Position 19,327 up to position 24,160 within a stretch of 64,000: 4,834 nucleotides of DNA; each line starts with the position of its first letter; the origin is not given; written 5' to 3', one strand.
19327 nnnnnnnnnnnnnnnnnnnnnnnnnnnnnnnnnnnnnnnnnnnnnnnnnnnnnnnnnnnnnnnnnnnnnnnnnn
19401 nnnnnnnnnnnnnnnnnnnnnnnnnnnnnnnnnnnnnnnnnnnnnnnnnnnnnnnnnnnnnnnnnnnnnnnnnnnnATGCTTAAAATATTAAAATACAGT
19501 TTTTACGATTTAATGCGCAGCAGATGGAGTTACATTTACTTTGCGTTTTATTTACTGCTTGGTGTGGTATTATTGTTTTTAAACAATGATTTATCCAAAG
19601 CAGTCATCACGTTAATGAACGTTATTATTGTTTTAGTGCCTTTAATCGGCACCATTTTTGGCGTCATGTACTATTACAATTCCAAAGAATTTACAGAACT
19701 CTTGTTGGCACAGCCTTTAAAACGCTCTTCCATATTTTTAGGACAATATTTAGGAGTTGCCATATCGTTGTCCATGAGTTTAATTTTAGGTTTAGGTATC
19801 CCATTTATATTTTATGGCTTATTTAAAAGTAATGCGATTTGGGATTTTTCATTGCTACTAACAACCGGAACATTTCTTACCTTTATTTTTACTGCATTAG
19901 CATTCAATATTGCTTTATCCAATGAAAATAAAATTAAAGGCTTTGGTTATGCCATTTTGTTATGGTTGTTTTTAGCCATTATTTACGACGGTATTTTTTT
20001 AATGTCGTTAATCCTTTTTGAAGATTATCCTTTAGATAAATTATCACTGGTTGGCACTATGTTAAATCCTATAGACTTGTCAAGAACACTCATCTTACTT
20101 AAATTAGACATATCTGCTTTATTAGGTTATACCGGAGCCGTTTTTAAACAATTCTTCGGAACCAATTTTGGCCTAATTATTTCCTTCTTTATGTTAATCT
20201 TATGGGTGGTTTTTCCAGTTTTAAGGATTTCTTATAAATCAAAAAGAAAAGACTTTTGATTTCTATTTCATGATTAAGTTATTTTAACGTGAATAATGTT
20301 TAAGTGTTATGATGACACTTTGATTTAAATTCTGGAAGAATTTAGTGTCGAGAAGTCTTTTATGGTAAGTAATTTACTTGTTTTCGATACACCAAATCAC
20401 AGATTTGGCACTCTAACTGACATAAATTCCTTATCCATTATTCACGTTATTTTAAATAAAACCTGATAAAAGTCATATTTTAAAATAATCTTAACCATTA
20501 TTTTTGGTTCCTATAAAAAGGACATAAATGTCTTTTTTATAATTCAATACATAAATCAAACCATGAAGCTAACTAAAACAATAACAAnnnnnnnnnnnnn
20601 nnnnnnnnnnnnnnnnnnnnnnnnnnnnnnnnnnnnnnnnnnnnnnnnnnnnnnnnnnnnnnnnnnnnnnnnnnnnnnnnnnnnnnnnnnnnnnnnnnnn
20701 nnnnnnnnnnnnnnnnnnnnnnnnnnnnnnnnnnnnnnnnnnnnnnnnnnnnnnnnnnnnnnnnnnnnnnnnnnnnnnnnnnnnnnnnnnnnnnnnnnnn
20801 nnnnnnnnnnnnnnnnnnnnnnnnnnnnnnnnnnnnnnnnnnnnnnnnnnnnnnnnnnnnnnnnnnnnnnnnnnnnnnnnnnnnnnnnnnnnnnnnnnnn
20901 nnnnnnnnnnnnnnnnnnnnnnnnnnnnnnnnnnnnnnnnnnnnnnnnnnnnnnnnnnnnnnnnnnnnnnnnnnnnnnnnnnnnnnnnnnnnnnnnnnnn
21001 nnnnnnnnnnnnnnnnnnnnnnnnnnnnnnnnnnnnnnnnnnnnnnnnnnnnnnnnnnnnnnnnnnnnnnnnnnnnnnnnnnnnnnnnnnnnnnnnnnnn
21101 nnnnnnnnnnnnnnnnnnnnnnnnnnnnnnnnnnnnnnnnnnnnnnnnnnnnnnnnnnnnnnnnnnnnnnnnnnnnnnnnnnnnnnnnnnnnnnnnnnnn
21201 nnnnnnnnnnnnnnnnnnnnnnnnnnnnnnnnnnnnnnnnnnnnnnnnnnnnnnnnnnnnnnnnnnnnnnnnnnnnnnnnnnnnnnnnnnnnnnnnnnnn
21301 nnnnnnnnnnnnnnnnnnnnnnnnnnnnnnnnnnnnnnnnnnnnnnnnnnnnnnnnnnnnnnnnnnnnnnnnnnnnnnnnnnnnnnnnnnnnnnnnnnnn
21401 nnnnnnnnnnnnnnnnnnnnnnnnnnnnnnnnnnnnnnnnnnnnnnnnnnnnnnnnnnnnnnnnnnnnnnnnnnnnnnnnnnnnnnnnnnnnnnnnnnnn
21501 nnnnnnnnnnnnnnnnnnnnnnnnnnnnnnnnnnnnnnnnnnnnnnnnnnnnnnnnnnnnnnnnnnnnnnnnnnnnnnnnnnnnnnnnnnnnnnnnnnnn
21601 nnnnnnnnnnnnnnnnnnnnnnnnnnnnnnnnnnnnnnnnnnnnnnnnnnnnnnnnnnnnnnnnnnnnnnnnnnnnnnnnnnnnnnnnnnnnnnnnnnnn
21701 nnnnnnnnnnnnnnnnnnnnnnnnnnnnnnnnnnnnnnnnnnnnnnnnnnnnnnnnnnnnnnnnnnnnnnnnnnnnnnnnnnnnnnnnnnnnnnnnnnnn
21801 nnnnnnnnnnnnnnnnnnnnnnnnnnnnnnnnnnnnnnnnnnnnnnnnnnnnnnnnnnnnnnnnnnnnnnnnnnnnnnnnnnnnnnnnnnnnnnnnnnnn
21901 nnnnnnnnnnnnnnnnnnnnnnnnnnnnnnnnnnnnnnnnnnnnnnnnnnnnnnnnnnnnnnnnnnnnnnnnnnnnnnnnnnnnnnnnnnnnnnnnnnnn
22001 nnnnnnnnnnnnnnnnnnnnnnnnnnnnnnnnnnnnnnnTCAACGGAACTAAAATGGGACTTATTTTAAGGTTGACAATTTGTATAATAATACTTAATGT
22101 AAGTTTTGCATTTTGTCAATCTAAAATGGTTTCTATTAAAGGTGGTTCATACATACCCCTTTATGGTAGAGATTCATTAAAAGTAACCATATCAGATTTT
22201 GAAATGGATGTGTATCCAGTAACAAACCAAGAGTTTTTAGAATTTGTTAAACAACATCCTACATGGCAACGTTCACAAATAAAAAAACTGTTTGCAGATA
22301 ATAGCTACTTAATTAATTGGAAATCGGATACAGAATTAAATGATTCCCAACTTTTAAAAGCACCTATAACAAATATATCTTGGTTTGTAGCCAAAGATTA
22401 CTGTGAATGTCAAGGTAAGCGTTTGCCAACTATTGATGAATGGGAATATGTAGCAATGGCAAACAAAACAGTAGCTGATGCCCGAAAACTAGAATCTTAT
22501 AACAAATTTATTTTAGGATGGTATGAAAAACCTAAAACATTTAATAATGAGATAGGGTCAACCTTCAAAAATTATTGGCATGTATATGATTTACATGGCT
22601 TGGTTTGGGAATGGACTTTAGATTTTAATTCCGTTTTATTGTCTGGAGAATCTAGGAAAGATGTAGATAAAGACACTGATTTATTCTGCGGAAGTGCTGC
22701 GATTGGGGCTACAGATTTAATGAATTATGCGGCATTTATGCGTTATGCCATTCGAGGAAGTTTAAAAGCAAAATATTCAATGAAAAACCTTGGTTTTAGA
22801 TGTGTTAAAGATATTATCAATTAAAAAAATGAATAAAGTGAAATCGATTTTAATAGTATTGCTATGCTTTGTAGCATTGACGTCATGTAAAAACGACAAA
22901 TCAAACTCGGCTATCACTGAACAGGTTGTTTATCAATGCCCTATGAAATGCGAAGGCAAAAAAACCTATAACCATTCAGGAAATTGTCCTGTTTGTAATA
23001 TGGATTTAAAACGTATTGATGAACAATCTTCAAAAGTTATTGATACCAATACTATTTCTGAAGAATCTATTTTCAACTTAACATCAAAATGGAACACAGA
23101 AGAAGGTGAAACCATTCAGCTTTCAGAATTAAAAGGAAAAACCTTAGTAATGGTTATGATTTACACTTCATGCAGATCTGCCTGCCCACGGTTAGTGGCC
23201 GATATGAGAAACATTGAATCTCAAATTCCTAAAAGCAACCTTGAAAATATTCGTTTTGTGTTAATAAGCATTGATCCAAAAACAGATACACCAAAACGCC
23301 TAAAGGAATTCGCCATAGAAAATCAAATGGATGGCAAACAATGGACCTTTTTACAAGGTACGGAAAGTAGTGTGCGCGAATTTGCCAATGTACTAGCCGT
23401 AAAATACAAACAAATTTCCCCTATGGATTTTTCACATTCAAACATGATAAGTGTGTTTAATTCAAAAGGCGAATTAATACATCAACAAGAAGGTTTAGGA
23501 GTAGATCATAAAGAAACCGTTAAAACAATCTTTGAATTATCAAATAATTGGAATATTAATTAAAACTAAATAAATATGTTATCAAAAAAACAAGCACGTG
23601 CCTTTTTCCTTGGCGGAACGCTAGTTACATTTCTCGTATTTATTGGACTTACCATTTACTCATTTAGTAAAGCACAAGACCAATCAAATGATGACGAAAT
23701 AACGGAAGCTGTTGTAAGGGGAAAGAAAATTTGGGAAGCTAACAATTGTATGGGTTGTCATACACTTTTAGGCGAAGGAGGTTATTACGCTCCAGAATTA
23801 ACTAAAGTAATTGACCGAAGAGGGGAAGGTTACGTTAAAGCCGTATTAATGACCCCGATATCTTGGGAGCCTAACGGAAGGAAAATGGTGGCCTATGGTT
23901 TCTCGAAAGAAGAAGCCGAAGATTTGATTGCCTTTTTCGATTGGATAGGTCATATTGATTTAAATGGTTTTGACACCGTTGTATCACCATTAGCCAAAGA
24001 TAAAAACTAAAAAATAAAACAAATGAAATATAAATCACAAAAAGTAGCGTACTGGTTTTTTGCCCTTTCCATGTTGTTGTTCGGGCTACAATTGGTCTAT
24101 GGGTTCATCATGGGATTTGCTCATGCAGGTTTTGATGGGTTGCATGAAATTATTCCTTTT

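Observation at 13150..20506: nos and nirK promoters share an FNR-like box at exactly the same spacing from the -7 element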

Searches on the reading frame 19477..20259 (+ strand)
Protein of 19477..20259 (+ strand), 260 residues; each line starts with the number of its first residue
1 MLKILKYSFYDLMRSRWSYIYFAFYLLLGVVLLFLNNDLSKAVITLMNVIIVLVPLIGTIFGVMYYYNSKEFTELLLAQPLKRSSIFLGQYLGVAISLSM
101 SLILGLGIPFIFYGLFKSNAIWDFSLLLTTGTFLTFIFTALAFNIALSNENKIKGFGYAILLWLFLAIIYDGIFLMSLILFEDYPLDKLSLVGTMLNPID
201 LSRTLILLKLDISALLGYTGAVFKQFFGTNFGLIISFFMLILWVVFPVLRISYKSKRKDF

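Call 4: search_protein_families(library=pfam, proteins=[window:19477-20259:+])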
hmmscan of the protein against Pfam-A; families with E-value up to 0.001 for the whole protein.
window:19477-20259:+ (260 aa): 2 families
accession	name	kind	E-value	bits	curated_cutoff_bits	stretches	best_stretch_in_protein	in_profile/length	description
PF12679.13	ABC2_membrane_2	-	7.7e-05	22.5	27.2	0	74-226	100-252/283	ABC-2 family transporter protein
PF13346.12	ABC2_membrane_5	-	0.00074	19.6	25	1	15-189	12-174/205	ABC-2 family transporter protein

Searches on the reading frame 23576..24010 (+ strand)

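Call 5: search_protein_families(library=pfam, proteins=[window:23576-24010:+])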
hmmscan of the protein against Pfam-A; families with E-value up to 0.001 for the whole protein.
window:23576-24010:+ (144 aa): 3 families
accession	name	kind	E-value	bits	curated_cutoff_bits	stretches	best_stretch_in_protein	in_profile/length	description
PF00034.26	Cytochrom_C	-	1e-09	40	21.3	1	47-120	2-85/90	Cytochrome c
PF13442.11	Cytochrome_CBB3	-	7.1e-05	23.5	27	1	46-120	3-67/68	Cytochrome C oxidase, cbb3-type, subunit III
PF22085.1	NorB_cytochrome_c-like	-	0.00031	21.6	29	0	44-76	16-48/181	Nitric oxide reductase subunit B, cytochrome c-like domain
